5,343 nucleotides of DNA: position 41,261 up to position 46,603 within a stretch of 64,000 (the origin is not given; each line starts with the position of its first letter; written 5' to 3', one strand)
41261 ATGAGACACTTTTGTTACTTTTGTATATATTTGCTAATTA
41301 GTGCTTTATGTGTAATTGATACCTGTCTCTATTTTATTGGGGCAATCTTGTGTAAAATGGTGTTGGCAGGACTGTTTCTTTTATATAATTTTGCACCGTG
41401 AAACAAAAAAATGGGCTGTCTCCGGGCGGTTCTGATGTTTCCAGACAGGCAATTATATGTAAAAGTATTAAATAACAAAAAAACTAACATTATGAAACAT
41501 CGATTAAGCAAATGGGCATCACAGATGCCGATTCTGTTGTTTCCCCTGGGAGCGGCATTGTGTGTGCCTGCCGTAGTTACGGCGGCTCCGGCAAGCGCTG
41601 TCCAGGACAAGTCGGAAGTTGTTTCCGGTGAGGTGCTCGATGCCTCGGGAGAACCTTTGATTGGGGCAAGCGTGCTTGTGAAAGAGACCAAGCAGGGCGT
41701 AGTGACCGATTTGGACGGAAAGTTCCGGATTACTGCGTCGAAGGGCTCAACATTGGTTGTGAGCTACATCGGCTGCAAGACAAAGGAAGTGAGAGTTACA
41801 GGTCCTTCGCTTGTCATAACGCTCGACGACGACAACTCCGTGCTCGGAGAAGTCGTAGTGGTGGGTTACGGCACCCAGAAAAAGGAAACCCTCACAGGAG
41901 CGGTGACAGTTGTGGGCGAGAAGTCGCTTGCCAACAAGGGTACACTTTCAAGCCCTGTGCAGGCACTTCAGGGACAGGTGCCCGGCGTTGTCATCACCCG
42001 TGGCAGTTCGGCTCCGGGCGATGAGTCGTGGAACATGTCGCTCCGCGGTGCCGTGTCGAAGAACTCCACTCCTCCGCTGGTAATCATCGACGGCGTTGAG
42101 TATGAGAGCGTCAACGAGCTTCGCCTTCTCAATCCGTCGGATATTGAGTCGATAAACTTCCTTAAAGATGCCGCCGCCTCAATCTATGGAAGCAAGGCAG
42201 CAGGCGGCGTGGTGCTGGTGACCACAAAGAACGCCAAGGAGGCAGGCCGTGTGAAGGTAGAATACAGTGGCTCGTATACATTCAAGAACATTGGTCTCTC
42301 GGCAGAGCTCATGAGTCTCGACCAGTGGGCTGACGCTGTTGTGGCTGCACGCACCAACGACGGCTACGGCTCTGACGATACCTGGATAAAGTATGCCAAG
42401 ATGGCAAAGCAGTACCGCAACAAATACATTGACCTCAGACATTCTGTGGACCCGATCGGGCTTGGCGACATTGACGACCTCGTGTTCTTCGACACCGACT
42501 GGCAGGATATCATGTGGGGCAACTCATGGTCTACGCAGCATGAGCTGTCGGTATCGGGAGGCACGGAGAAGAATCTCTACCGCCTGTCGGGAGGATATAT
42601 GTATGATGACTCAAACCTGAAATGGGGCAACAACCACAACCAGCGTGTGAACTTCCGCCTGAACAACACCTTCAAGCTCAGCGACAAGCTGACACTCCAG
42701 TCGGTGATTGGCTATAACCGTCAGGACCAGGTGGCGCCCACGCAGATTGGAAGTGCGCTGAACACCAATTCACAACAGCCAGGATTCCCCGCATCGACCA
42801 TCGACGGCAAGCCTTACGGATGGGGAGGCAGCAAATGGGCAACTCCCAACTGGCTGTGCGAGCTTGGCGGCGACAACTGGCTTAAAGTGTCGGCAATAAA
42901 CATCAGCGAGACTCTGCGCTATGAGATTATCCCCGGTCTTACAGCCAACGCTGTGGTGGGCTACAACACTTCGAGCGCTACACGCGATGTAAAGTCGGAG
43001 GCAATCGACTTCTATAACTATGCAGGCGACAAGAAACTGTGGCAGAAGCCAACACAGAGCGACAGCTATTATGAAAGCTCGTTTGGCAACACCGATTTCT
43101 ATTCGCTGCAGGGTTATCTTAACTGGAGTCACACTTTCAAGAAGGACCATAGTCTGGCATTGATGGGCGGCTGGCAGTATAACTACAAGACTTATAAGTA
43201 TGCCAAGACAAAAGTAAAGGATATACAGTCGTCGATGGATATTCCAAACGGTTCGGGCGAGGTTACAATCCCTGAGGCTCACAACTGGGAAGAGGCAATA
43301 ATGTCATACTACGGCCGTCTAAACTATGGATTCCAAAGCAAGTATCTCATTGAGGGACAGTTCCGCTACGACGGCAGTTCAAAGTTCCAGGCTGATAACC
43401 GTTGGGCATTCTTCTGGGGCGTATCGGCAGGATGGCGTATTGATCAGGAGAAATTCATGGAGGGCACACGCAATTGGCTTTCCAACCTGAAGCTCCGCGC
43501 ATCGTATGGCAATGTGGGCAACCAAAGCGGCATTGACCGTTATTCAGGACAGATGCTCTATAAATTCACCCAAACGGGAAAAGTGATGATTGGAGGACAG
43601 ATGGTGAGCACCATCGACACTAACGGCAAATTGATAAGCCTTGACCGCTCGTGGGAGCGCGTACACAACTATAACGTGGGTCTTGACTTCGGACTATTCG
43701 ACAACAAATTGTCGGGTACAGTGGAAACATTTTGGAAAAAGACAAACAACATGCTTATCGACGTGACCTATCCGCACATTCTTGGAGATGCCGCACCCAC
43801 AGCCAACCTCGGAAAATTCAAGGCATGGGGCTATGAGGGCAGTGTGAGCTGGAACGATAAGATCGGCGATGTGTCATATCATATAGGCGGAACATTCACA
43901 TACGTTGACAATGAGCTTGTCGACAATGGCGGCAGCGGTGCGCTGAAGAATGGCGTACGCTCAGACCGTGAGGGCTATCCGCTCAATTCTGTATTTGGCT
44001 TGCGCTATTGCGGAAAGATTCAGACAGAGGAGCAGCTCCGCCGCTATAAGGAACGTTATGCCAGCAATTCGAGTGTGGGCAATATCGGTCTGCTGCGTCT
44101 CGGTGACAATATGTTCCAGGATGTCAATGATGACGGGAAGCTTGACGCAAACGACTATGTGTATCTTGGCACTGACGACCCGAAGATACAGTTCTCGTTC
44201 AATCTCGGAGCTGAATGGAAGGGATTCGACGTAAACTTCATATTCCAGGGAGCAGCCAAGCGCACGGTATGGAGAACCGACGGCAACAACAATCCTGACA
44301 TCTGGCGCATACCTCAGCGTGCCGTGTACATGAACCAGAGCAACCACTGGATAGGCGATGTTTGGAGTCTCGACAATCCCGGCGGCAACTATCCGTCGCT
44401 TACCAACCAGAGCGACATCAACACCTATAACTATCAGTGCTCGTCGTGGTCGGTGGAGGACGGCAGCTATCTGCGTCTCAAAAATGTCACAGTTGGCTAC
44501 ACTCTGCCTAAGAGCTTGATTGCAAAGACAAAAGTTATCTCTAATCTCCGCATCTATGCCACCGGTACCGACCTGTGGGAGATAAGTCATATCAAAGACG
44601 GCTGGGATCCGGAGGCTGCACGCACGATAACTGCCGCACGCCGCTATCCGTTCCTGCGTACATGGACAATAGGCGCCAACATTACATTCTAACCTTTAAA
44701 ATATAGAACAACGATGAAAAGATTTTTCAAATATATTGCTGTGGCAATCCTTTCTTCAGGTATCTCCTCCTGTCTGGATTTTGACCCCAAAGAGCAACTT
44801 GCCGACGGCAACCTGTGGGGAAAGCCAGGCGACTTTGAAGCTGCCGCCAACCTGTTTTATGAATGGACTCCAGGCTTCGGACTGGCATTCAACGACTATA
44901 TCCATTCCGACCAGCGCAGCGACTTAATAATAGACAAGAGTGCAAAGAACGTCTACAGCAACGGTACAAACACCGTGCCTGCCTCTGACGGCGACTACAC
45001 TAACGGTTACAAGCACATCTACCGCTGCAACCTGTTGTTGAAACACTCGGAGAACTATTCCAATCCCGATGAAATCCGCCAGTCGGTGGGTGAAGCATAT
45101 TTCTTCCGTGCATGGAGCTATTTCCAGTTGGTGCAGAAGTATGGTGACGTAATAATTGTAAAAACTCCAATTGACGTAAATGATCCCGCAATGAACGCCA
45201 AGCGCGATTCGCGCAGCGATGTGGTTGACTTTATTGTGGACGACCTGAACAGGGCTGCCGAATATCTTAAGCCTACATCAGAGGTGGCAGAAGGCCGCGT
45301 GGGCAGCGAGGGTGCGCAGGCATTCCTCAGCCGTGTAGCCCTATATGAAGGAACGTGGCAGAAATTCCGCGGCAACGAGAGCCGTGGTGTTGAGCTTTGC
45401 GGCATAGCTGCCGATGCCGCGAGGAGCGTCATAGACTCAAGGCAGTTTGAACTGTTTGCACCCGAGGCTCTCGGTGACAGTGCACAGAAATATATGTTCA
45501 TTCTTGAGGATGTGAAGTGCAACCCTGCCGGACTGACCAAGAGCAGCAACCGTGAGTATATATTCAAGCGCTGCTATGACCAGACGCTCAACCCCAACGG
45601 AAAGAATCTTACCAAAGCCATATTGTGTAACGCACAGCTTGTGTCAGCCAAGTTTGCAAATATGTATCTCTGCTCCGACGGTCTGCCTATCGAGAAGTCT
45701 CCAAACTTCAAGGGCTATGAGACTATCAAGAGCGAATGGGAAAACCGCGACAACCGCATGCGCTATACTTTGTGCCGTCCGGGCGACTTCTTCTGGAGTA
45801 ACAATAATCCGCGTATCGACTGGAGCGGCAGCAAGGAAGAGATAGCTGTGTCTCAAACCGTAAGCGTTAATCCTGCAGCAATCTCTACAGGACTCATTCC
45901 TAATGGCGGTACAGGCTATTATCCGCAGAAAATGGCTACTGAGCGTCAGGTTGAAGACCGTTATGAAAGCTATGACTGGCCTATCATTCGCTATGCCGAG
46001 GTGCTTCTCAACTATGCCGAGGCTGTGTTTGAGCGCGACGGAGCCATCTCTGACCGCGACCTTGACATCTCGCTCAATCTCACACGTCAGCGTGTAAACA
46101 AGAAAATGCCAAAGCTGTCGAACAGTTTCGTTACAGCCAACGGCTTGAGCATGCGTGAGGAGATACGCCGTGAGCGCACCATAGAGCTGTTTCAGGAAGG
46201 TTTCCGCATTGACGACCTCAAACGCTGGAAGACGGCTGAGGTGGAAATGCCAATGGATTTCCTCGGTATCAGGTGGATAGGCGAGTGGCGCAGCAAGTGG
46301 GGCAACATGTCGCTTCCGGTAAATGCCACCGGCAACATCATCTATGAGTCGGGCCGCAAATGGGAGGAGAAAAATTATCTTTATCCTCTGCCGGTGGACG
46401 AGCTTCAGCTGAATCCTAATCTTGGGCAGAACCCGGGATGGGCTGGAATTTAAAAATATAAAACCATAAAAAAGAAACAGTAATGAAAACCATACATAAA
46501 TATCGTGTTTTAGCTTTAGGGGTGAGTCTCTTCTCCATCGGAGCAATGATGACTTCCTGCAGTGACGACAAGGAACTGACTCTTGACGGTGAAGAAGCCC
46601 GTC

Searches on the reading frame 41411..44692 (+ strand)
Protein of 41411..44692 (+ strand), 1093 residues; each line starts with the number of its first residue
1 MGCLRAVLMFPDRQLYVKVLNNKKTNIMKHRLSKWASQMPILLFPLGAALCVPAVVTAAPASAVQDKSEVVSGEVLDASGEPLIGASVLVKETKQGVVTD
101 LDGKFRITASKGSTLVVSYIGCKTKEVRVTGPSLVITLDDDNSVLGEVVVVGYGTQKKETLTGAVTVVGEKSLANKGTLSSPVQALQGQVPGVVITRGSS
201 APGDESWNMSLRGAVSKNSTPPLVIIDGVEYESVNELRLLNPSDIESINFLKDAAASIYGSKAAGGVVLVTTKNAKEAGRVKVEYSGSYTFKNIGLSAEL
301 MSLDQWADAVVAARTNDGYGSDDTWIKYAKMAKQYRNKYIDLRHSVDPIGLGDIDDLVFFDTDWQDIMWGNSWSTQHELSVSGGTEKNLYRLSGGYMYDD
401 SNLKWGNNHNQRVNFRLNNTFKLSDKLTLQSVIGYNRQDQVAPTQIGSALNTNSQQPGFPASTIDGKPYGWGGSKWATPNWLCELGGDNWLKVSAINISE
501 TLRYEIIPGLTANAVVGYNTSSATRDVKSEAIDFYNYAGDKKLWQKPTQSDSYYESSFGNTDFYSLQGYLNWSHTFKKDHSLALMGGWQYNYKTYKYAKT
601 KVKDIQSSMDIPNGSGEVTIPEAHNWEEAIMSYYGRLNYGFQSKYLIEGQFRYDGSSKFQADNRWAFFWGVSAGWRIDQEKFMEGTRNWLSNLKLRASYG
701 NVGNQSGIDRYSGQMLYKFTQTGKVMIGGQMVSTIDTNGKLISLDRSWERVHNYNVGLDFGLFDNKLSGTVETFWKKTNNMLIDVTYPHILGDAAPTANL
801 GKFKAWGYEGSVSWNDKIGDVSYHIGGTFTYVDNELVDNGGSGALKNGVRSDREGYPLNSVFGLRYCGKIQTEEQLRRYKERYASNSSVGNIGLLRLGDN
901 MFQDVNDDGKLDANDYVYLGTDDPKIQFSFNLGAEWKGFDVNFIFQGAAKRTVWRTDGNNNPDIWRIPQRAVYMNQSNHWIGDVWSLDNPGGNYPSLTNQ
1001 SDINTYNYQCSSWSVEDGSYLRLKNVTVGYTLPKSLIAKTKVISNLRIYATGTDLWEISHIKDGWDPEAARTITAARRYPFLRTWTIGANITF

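Call 34: search_protein_families(library=pfam, proteins=[window:41411-44692:+], max_evalue=0.001)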
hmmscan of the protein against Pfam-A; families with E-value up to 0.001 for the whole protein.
window:41411-44692:+ (1093 aa): 3 families
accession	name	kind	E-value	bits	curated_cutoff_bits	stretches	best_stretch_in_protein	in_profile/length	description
PF07715.20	Plug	-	6.1e-18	65.7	23.9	1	158-267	2-107/107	TonB-dependent Receptor Plug Domain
PF13715.12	CarbopepD_reg_2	-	1.3e-17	64.1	32.2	1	71-150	1-88/88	CarboxypepD_reg-like domain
PF13620.12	CarboxypepD_reg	-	4.2e-10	40.3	32.3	1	71-130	2-68/82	Carboxypeptidase regulatory-like domain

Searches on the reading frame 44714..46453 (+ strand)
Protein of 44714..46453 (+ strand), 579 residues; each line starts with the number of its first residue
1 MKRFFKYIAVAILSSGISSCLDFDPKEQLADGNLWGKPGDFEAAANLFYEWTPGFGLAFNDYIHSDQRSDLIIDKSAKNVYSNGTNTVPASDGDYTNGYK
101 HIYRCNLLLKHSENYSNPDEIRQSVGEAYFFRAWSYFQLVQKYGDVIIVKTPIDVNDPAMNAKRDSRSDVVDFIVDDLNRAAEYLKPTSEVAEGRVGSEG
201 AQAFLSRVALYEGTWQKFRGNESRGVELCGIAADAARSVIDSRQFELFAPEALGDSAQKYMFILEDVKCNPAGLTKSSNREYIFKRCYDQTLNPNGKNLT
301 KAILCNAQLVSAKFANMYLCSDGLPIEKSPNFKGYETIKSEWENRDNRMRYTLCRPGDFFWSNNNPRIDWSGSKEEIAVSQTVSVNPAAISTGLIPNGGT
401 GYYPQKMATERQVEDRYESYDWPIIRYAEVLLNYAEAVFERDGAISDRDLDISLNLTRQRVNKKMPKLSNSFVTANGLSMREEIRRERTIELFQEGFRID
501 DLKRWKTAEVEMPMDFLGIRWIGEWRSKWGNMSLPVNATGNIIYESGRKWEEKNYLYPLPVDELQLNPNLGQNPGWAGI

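Call 52: search_protein_families(library=pfam, proteins=[window:44714-46453:+], max_evalue=0.001)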
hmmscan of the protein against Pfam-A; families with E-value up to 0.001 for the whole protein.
window:44714-46453:+ (579 aa): 2 families
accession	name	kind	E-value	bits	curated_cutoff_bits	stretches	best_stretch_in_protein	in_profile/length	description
PF07980.17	SusD_RagB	-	4.2e-43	148.5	23.1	1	281-576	14-297/297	SusD family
PF14322.12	SusD-like_3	-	7.3e-27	95.3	27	1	91-210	74-191/191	Starch-binding associating with outer membrane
